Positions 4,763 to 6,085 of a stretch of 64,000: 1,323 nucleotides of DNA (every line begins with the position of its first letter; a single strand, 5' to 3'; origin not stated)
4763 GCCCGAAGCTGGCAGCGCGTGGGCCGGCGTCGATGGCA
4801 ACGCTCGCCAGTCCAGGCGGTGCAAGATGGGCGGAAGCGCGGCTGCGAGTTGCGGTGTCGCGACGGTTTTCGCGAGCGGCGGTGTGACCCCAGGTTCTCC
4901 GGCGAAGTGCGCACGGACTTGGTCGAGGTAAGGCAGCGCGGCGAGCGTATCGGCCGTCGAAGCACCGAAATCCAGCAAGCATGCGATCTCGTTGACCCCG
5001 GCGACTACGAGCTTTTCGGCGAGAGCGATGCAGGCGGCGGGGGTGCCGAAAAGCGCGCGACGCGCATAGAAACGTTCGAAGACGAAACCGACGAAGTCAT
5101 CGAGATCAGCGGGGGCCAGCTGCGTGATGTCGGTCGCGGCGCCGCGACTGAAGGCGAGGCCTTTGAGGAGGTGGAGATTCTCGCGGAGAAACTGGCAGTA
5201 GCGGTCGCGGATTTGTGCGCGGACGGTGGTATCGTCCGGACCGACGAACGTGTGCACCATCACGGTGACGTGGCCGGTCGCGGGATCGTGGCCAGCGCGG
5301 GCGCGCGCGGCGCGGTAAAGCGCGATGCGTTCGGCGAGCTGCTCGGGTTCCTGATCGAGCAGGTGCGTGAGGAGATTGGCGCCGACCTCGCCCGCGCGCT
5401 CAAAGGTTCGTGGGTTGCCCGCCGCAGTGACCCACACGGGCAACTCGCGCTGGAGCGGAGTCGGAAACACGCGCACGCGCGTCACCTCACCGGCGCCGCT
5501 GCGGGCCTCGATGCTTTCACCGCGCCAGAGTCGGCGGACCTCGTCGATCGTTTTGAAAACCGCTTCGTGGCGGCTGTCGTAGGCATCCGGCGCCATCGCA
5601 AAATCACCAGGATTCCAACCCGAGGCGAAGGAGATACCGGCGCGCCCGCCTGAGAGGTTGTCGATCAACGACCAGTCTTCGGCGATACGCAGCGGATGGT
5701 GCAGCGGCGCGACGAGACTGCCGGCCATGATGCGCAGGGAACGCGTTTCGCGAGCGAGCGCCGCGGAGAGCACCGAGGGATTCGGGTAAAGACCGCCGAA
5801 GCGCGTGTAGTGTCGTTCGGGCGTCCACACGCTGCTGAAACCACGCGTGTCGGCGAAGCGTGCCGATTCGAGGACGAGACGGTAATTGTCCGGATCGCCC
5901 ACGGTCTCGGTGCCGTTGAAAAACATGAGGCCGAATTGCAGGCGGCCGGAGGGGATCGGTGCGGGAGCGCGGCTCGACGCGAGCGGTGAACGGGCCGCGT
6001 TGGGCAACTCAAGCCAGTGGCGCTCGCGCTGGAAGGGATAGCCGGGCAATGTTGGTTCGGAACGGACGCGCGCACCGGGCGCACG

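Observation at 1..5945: Two luciferase-like monooxygenase domains built into consecutive PKS modules at the position normally held by DH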

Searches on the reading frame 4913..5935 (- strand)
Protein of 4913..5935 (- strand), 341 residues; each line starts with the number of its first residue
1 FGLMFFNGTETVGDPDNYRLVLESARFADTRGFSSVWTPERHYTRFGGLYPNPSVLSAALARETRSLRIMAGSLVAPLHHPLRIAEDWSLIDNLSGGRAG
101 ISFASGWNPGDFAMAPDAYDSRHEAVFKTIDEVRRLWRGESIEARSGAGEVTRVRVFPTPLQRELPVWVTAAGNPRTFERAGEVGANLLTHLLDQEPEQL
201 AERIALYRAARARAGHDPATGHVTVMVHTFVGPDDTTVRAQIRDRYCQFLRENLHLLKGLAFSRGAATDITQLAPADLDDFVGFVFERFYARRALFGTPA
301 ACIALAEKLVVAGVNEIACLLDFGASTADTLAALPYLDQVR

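Call 29: search_solved_structures(query=window:4913-5935:-, max_evalue=0.001, show_alignments=2)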
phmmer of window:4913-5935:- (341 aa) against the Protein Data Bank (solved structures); distinct sequences matched with E-value up to 0.001: 25.
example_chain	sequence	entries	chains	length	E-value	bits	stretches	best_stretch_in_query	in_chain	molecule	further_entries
6ket_A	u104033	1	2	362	2.4e-108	365.4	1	1-340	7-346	PuwE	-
7bip_A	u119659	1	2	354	8.2e-24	87.6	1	18-239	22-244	Luciferase-like monooxygenase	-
8cbb_A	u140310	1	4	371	1.9e-23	86.4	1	18-247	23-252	Alkanal monooxygenase alpha chain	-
2i7g_A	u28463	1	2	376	1.5e-18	70.2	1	18-240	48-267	Monooxygenase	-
8k74_A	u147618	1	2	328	3.1e-17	65.9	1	16-189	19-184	Alkanal monooxygenase alpha chain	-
1brl_A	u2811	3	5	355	4.9e-17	65.3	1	25-334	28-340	BACTERIAL LUCIFERASE | Alkanal monooxygenase alpha chain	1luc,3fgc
9fp4_A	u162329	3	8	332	1.2e-10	44.3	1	21-241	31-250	F420-dependent hydroxymycolic acid dehydrogenase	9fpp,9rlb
1brl_B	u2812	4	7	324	1.2e-08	37.7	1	1-253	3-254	BACTERIAL LUCIFERASE | BETA2 LUCIFERASE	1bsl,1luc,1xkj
3fgc_B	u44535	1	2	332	1.3e-08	37.6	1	1-253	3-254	Alkanal monooxygenase beta chain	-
8t0u_A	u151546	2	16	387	4e-08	36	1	25-163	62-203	FMNH(2)-dependent dimethylsulfone monooxygenase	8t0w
8qpl_A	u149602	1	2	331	1.2e-07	34.5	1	25-216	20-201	5,10-methylenetetrahydromethanopterin reductase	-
8qpm_A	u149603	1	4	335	1.2e-07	34.4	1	25-216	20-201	5,10-methylenetetrahydromethanopterin reductase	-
8qq8_A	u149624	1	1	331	1.3e-07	34.4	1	25-216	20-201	5,10-methylenetetrahydromethanopterin reductase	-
4us5_A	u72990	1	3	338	1.3e-07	34.3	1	21-98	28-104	LUCIFERASE-LIKE MONOOXYGENASE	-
4us5_D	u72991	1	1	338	1.4e-07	34.3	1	21-98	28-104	LUCIFERASE-LIKE MONOOXYGENASE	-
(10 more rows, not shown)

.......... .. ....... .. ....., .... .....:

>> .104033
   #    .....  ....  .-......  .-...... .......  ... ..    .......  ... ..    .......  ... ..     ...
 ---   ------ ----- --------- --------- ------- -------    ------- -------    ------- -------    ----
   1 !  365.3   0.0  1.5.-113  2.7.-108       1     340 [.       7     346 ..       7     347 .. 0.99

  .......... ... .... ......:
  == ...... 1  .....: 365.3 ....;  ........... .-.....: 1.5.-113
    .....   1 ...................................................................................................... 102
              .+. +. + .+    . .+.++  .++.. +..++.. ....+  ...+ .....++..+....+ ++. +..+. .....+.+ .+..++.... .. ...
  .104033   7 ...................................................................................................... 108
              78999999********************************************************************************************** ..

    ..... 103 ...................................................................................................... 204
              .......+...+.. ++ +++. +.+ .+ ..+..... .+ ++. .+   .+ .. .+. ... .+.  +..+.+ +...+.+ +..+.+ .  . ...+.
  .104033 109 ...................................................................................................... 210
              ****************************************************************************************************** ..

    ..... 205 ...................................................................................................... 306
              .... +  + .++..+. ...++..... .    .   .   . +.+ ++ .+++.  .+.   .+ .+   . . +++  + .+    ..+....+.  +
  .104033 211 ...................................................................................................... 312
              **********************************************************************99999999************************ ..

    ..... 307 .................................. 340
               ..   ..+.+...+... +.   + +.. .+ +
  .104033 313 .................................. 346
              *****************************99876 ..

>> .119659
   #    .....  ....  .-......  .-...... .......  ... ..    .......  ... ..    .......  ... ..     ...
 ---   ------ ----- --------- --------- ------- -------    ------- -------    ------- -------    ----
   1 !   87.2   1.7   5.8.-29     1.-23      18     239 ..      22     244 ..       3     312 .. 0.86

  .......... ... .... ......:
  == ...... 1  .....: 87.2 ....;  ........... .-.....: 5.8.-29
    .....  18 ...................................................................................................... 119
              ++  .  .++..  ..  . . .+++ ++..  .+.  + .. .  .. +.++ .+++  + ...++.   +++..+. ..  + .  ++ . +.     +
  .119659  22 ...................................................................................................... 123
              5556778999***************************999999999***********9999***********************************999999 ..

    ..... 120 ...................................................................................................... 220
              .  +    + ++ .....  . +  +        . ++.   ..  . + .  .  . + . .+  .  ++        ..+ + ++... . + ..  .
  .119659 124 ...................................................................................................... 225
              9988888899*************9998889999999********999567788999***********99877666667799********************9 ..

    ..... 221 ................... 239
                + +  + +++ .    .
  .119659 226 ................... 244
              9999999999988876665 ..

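Call 49: search_protein_representatives(protein=window:4913-5935:-)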
Query: 341 residues. Proteins with E-value up to 0.001 (for the whole library): 15351; up to 1e-10: 4908; up to 1e-30: 1963. The best 150 are listed.
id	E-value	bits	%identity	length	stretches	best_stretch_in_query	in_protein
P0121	1.1e-200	682.2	46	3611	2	1-340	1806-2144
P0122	1.1e-195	665.7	45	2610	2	1-340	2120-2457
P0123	3.8e-154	529.2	69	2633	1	1-341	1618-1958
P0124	7.9e-150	515.0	65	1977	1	2-341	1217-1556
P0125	6.3e-149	512.1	66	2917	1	1-339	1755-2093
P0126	4.8e-147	505.9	65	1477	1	1-339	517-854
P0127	1.8e-146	504.0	65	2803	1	2-339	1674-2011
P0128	8.0e-144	495.3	62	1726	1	1-337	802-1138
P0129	3.0e-142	490.1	63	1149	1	1-339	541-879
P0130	1.4e-140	484.6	65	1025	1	4-337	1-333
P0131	1.6e-140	484.4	64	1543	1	1-338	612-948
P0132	3.7e-136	470.1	61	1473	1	1-339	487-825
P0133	1.1e-134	465.2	60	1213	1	1-340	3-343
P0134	4.2e-133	460.0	61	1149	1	1-337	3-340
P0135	1.2e-132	458.5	59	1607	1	4-341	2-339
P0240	1.3e-107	376.2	49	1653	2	1-339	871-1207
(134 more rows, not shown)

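Call 50: search_protein_families(library=pfam, proteins=[P0121, P0122, P0240], max_evalue=0.00001)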
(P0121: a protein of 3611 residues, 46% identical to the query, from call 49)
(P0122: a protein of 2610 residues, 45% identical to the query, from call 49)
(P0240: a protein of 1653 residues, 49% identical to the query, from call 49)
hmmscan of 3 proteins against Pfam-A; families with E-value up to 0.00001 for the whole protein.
P0121 (3611 aa): 12 families
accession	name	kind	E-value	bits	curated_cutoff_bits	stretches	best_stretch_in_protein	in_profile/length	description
PF00296.26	Bac_luciferase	-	2.8e-103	346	27.9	2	1818-2119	17-313/314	Luciferase-like monooxygenase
PF00668.25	Condensation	-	4.2e-90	303.1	30.6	1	2187-2630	4-456/456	Condensation domain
PF00501.34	AMP-binding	-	2.3e-81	274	29.9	1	2650-3001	1-384/384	AMP-binding enzyme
PF00109.32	ketoacyl-synt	-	4.7e-72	243.1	20.8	1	17-266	2-252/252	Beta-ketoacyl synthase, N-terminal domain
PF00698.26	Acyl_transf_1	-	1.6e-51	176.1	32.7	1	541-823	2-279/319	Acyl transferase domain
PF00202.27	Aminotran_3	-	6.1e-47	160.6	30.5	1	1316-1678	10-374/403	Aminotransferase class-III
PF02801.28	Ketoacyl-synt_C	-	3.2e-43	147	20.8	1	274-393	1-119/119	Beta-ketoacyl synthase, C-terminal domain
PF00550.31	PP-binding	-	5.3e-30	103.9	20.8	2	956-1022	2-67/67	Phosphopantetheine attachment site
PF22621.2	CurL-like_PKS_C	-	9.1e-23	80.5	27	1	456-519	1-64/64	CurL-like, PKS C-terminal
PF16197.11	KAsynt_C_assoc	-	1.5e-17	64.5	33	1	395-507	1-110/111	Ketoacyl-synthetase C-terminal extension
PF22336.2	RhiE-like_linker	-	8.2e-15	55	27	1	460-520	2-61/67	RhiE-like, KS-MAT linker domain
PF13193.12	AMP-binding_C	-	3.1e-11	44.5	24.5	0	3452-3490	41-76/76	AMP-binding enzyme C-terminal domain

P0122 (2610 aa): 6 families
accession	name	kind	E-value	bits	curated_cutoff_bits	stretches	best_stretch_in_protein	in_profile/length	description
PF00296.26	Bac_luciferase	-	1.6e-85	287.7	27.9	2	2120-2433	3-314/314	Luciferase-like monooxygenase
PF00501.34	AMP-binding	-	5.3e-79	266.2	29.9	1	1666-2015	3-384/384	AMP-binding enzyme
PF00668.25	Condensation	-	1e-72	245.7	30.6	1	1199-1643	2-455/456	Condensation domain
PF00202.27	Aminotran_3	-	1.6e-45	156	30.5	1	323-647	9-335/403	Aminotransferase class-III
PF00550.31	PP-binding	-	3.2e-26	91.8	20.8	2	2535-2596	3-67/67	Phosphopantetheine attachment site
PF13193.12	AMP-binding_C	-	3.2e-07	31.6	24.5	0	2074-2112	1-39/76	AMP-binding enzyme C-terminal domain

P0240 (1653 aa): 6 families
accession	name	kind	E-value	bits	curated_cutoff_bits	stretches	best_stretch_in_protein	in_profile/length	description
PF00501.34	AMP-binding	-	3.2e-87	293.3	29.9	2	605-825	2-241/384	AMP-binding enzyme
PF00668.25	Condensation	-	3.4e-83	280.3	30.6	1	126-584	3-456/456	Condensation domain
PF00296.26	Bac_luciferase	-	1e-45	156.9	27.9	1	869-1183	1-313/314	Luciferase-like monooxygenase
PF00550.31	PP-binding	-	2.4e-27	95.4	20.8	2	1551-1614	2-67/67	Phosphopantetheine attachment site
PF13193.12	AMP-binding_C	-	1e-12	49.2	24.5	1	1438-1522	1-76/76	AMP-binding enzyme C-terminal domain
PF23297.2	ACP_SdgA_C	-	2.6e-09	37.5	27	0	23-69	13-59/95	Highly reducing polyketide synthase sdgA, C-terminal ACP domain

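Call 65: search_dna_similar(query=window:4913-5935:-, collection=plasmids, mode=protein, max_rows=40, max_evalue=1e-20)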
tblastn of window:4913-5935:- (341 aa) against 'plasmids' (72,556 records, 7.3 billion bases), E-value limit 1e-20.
Records with a match: 192; places in all: 200; records where one place covers at least 80% of the query: 191.
Best place of each record, by identity: <60% 192.
By first word of the organism name: Ralstonia 104; Streptomyces 21; Agrobacterium 14; Rahnella 9; Paracoccus 5; Burkholderia 4; Rhodococcus 4; Nostoc 3; Aminobacter 3; Shinella 2; and 20 more.
By predicted mobility (MOB-suite, as given by PLSDB): mobilizable 109; non-mobilizable 74; conjugative 9.
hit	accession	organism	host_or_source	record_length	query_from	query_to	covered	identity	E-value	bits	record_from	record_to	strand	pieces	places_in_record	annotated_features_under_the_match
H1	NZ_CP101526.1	Burkholderia arboris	mixed culture,soil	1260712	1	341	100%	57.8%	2e-118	382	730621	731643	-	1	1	none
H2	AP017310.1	Leptolyngbya sp. NIES-3755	-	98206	1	341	100%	56.6%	4e-123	396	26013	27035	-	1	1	beta-ketoacyl synthase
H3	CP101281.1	Burkholderia sp. FXe9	bacteria,soil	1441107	1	341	100%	56.0%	1e-114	372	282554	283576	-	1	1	none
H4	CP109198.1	Streptomyces cellulosae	-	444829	1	341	100%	49.0%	1e-89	300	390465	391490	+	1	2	amino acid adenylation domain-containing protein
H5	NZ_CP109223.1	Streptomyces cellulosae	-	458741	1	341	100%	49.0%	1e-89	300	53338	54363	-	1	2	amino acid adenylation domain-containing protein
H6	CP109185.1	Streptomyces cellulosae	-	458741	1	341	100%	49.0%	1e-89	300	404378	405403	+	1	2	LLM class flavin-dependent oxidoreductase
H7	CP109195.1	Streptomyces cellulosae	-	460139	1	341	100%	49.0%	1e-89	300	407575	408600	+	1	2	LLM class flavin-dependent oxidoreductase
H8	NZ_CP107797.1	Streptomyces sp. NBC_00557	-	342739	1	337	99%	49.3%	4e-86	290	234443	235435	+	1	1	MupA/Atu3671 family FMN-dependent luciferase-like monooxygenase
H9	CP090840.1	Streptomyces viridifaciens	Whole organism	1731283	1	341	100%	48.4%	3e-96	319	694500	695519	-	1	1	LLM class flavin-dependent oxidoreductase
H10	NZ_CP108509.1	Streptomyces sp. NBC_01237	-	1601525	1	341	100%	48.0%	2e-86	291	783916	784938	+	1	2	none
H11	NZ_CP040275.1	Nostoc sp. C052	Blasia pusilla,pure culture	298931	1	341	100%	48.0%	1e-95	318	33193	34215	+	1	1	MupA/Atu3671 family FMN-dependent luciferase-like monooxygenase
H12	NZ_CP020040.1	Streptomyces sp. 3211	pure culture,soil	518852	1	341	100%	48.0%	2e-90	302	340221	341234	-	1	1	LLM class flavin-dependent oxidoreductase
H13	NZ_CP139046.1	Streptomyces sp. KN37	whole organism,Kanas soil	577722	1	341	100%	47.8%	8e-91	303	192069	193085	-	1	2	MupA/Atu3671 family FMN-dependent luciferase-like monooxygenase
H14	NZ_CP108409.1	Kitasatospora sp. NBC_01300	-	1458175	4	341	99%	48.1%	1e-90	303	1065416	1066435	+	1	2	record has no annotation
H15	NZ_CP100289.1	Burkholderia glumae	cell culture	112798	18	341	95%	50.0%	3e-86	290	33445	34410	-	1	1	non-ribosomal peptide synthetase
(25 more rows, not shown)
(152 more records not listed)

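Call 66: get_annotated_region(hit=H1, flank=20000)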
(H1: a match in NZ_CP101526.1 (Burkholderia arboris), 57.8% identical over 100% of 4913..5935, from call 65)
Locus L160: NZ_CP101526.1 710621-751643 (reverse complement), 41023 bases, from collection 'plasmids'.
description: Burkholderia arboris strain MEC_B345 plasmid pla_2, complete sequence
organism: Burkholderia arboris (NCBI taxid 488730)
taxonomy: Bacteria; Pseudomonadota; Betaproteobacteria; Burkholderiales; Burkholderiaceae; Burkholderia; Burkholderia arboris
host: -; source: mixed culture,soil; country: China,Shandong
typing (MOB-suite, as given by PLSDB): non-mobilizable
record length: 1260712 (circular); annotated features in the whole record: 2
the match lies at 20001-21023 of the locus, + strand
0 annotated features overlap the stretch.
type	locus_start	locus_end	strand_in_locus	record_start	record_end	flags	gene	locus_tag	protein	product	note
